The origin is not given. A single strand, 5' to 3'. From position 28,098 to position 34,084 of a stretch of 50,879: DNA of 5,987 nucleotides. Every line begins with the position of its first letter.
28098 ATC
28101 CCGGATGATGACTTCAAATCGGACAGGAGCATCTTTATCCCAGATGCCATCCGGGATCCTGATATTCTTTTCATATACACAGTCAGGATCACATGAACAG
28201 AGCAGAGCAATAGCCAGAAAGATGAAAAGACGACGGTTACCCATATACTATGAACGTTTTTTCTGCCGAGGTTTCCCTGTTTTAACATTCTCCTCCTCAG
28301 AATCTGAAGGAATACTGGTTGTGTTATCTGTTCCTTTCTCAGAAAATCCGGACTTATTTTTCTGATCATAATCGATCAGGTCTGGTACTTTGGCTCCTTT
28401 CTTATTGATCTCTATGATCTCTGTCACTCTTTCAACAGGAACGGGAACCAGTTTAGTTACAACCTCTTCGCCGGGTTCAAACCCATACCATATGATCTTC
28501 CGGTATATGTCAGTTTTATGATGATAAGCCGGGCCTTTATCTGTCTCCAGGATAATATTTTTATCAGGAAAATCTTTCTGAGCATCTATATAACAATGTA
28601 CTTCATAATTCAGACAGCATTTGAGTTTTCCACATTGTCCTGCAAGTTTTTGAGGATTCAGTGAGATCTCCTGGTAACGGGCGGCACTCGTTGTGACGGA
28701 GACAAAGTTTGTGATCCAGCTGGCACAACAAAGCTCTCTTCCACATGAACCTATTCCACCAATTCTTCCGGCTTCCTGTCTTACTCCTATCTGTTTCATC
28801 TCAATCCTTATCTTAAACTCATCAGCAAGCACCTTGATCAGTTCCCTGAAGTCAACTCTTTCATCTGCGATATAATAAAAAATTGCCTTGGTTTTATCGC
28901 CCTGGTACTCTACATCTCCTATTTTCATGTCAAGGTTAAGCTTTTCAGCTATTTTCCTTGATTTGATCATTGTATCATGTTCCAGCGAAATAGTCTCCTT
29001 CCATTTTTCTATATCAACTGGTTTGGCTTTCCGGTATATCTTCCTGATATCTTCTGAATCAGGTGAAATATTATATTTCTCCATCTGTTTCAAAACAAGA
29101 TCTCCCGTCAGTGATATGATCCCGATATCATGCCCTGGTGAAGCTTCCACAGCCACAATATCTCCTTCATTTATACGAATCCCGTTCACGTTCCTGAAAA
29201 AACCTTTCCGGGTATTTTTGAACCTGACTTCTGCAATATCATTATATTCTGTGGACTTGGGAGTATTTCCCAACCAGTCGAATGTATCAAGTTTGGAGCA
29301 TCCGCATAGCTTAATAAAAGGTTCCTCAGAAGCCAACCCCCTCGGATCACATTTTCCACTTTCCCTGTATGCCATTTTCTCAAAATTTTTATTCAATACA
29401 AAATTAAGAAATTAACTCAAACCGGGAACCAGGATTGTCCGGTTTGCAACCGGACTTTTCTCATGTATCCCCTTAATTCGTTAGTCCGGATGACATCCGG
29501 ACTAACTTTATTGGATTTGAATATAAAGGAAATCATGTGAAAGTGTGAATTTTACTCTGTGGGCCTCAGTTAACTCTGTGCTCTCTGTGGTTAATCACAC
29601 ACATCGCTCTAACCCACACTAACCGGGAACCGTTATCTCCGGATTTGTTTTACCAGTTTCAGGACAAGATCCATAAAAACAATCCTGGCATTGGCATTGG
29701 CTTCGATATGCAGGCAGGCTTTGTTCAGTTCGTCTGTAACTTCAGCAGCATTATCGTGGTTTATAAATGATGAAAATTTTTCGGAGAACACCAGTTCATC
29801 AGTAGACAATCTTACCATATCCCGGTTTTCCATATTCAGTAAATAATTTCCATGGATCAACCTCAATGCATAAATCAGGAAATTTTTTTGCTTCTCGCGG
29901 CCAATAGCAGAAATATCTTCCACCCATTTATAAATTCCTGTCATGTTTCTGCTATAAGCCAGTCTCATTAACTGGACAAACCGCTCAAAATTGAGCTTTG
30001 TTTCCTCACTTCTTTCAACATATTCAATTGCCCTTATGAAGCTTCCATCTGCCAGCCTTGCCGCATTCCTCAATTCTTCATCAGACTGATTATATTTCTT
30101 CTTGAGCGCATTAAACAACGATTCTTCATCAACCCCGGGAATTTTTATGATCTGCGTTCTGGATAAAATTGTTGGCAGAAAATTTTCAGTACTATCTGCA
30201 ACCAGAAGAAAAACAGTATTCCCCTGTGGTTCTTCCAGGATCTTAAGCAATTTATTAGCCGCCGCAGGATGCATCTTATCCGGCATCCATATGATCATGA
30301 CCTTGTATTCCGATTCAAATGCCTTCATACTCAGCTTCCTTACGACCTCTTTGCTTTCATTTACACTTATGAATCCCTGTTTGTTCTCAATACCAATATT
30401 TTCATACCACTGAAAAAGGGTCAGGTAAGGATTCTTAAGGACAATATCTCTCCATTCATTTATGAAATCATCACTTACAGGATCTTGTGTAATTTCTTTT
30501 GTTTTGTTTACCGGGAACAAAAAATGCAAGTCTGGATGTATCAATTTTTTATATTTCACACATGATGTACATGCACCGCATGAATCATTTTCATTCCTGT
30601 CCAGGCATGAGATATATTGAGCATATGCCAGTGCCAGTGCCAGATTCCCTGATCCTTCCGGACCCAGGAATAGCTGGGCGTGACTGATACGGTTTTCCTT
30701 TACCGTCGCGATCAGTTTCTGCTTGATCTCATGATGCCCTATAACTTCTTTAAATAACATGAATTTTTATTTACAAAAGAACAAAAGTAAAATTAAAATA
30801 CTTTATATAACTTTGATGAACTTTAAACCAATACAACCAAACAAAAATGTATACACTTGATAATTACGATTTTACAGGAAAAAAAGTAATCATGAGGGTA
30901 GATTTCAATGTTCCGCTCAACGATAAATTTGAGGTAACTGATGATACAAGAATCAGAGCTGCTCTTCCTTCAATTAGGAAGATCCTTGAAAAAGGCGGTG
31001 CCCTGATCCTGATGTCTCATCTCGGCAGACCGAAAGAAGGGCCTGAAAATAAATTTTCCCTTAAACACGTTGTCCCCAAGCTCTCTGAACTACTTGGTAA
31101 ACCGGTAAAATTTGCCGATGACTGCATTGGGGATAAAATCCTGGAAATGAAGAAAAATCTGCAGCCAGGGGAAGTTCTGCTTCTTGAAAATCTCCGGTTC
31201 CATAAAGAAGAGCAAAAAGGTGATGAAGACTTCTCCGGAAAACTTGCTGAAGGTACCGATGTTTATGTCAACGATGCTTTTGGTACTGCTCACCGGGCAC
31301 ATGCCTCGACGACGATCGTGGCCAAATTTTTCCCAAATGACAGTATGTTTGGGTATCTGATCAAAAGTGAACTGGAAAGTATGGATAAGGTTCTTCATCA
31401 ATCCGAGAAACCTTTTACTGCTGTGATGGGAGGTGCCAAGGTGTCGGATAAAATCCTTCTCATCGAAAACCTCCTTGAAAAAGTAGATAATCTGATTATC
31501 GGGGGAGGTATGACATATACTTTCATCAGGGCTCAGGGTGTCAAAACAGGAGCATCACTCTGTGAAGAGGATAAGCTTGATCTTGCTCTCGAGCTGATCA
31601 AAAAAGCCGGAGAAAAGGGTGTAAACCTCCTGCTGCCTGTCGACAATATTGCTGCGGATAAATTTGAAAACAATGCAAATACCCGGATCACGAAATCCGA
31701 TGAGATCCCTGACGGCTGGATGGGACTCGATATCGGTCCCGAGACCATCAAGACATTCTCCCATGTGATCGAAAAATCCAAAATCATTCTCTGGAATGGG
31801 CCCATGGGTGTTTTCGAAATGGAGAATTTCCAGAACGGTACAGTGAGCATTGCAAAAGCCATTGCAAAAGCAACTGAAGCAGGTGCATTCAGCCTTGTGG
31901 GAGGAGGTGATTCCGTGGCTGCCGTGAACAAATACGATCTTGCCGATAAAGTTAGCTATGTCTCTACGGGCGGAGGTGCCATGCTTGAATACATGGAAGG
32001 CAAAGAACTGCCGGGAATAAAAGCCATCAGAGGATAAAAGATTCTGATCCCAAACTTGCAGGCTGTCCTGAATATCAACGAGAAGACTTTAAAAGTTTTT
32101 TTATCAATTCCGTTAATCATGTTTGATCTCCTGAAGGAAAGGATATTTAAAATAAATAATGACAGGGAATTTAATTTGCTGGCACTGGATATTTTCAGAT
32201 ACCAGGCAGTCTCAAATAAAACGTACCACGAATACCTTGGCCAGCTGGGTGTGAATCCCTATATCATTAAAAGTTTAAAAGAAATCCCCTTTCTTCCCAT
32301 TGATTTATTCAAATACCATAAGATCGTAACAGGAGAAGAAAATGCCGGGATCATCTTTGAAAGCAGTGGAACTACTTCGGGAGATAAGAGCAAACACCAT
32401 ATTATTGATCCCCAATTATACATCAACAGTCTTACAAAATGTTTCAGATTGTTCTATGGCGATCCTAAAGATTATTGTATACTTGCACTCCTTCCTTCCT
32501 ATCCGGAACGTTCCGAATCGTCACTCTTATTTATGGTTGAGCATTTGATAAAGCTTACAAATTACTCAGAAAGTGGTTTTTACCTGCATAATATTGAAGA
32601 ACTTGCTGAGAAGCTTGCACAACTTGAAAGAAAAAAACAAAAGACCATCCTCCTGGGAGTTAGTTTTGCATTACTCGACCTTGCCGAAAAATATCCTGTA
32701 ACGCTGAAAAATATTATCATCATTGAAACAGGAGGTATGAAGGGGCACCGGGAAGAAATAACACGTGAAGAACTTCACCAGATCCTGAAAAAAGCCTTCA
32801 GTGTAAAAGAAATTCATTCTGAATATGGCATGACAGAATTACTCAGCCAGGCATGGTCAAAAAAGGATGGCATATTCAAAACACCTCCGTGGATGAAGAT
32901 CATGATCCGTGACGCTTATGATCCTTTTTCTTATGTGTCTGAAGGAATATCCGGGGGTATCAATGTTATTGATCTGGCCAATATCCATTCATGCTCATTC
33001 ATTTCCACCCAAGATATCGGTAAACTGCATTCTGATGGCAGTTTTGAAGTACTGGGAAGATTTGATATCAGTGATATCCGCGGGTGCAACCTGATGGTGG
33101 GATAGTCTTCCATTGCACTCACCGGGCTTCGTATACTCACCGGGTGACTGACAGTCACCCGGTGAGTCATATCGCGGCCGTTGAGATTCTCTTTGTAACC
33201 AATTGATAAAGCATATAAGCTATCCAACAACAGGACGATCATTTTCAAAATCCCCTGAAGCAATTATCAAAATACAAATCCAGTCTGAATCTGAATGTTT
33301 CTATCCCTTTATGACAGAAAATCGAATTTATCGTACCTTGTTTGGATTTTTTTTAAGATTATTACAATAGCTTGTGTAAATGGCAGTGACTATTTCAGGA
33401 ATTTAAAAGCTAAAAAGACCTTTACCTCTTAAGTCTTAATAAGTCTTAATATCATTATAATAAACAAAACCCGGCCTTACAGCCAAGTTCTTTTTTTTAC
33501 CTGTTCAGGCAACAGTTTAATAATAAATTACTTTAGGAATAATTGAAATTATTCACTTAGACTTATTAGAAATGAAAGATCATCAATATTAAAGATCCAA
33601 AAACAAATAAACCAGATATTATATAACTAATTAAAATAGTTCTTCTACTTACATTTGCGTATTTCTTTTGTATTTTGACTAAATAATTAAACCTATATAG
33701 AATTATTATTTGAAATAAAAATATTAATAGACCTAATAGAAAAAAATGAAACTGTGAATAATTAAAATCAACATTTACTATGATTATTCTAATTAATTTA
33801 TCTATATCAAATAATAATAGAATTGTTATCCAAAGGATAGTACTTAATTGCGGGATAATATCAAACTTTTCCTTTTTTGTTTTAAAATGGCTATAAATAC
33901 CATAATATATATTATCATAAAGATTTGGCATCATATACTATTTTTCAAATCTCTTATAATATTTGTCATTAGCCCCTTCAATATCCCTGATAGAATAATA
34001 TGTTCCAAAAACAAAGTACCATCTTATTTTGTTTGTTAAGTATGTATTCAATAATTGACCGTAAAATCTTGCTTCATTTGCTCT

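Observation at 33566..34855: Orphan Rhs-core tip with an unrecognised, apparently membrane-active C-terminal domain and a coupled AT-rich 3-TM immunity candidate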

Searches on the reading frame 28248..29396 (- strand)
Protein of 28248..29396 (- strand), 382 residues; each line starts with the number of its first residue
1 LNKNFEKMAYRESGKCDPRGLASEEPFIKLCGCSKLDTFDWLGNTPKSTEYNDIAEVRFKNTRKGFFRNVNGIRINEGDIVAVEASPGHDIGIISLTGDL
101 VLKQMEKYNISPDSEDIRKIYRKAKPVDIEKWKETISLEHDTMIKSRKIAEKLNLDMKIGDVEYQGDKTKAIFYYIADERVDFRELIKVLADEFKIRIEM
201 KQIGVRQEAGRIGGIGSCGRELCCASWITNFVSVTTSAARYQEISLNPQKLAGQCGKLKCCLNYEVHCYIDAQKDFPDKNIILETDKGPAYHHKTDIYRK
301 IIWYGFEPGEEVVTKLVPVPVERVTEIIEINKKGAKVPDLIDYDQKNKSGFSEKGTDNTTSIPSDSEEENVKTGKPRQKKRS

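Call 71: search_protein_families(library=pfam, proteins=[window:28248-29396:-], max_evalue=0.00001)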
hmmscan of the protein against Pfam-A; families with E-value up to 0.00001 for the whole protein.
window:28248-29396:- (382 aa): 1 family
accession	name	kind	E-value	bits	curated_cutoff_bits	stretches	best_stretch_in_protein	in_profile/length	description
PF04468.17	PSP1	-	1.2e-29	102.8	27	1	119-203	2-86/86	PSP1 C-terminal conserved region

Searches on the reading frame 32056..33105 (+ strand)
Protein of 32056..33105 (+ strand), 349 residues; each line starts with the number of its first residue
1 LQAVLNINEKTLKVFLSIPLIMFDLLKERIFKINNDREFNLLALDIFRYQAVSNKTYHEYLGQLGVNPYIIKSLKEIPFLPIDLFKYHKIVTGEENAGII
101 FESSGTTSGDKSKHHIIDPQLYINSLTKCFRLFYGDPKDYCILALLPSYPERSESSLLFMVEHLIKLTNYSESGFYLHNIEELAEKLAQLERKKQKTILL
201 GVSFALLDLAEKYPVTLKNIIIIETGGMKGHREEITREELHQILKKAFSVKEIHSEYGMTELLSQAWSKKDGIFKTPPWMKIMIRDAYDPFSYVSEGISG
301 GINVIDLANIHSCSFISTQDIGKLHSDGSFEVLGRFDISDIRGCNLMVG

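Call 71: search_protein_families(library=pfam, proteins=[window:32056-33105:+], max_evalue=0.00001)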
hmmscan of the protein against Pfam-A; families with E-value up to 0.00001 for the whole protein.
window:32056-33105:+ (349 aa): 1 family
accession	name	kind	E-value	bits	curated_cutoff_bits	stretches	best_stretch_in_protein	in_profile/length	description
PF04443.18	LuxE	-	4.9e-12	45.9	24.9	1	38-347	37-385/391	Acyl-protein synthetase, LuxE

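Call 86: find_encoding_contigs(protein=window:32056-33105:+, flank=5000, max_places=8)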
Protein window:32056-33105:+ (349 aa): no gene with exactly this product is on record in the collection.

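Call 87: find_encoding_contigs(protein=window:32119-33105:+, flank=5000, max_places=8)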
Protein window:32119-33105:+ (328 aa): no gene with exactly this product is on record in the collection.
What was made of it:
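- Tried and rejected: Exact look-up of the LuxE-like neighbour, with two alternative starts, found no record (calls 86, 87).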

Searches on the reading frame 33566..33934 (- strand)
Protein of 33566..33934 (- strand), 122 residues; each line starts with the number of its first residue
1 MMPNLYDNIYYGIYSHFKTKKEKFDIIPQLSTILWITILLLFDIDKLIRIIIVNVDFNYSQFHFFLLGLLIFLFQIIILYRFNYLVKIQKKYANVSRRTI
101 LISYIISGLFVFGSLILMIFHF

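Call 4: search_protein_families(library=pfam, proteins=[window:33566-33934:-], max_evalue=1)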
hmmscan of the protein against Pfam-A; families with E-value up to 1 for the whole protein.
window:33566-33934:- (122 aa): 0 families

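Call 5: search_protein_families(library=ncbifam, proteins=[window:33566-33934:-], max_evalue=1)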
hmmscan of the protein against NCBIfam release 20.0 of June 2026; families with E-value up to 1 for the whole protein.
window:33566-33934:- (122 aa): 0 families

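Call 11: find_homologous_proteins(query=window:33569-33934:-, max_evalue=0.01)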
Query window:33569-33934:- (122 aa): 1 proteins with E <= 0.01 among 29 candidates.
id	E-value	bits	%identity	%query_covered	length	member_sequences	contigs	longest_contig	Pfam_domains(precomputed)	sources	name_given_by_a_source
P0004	7.5e-68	244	99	100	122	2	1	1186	-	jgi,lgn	-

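Call 75: search_protein_families(library=pfam, alignment_id=A2, max_evalue=1)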
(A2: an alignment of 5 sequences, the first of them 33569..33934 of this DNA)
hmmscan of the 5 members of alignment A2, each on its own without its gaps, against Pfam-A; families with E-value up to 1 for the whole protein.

A. member 1, window:33569-33934:- (122 aa): 0 families

B. families by the number of members that match (of 5 scanned): 2 families
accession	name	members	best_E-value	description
PF00032.22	Cytochrom_B_C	1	0.32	Cytochrome b(C-terminal)/b6/petD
PF06653.16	Claudin_3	1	0.69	Tight junction protein, Claudin-like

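Call 77: search_solved_structures(query=A2, max_evalue=10)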
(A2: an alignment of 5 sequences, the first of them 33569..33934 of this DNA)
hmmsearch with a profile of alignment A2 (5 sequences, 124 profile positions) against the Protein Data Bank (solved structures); distinct sequences matched with E-value up to 10: 2.
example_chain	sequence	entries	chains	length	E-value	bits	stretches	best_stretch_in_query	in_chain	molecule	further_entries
9llh_M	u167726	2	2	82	1.7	12.3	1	64-123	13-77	De novo designed agonist-positive allosteric GPCR exoframe modulator targeting TM5/6/7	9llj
7pmw_A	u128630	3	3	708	1.9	12.1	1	29-101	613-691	Solute carrier family 15 member 1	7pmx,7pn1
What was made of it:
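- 33566..33934 (-): Candidate immunity gene: 122 aa, three strongly hydrophobic spans (about 24-46, 62-81 and 100-121), Lys/Arg-rich N-terminus and second loop, GC 0.20. No Pfam or PDB match (calls 4, 75, 77).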

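Call 85: find_encoding_contigs(protein=window:33566-33934:-, flank=3000, max_places=6)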
Protein window:33566-33934:- (122 aa): 2 contigs read that carry it; 2 places shown.
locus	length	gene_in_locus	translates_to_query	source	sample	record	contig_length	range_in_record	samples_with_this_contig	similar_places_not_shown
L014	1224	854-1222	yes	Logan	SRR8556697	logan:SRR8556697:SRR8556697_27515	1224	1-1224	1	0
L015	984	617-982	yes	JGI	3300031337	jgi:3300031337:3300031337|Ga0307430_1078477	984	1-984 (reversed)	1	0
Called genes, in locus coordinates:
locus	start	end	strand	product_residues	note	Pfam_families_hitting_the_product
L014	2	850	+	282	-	?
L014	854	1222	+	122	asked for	?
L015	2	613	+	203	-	?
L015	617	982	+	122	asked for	?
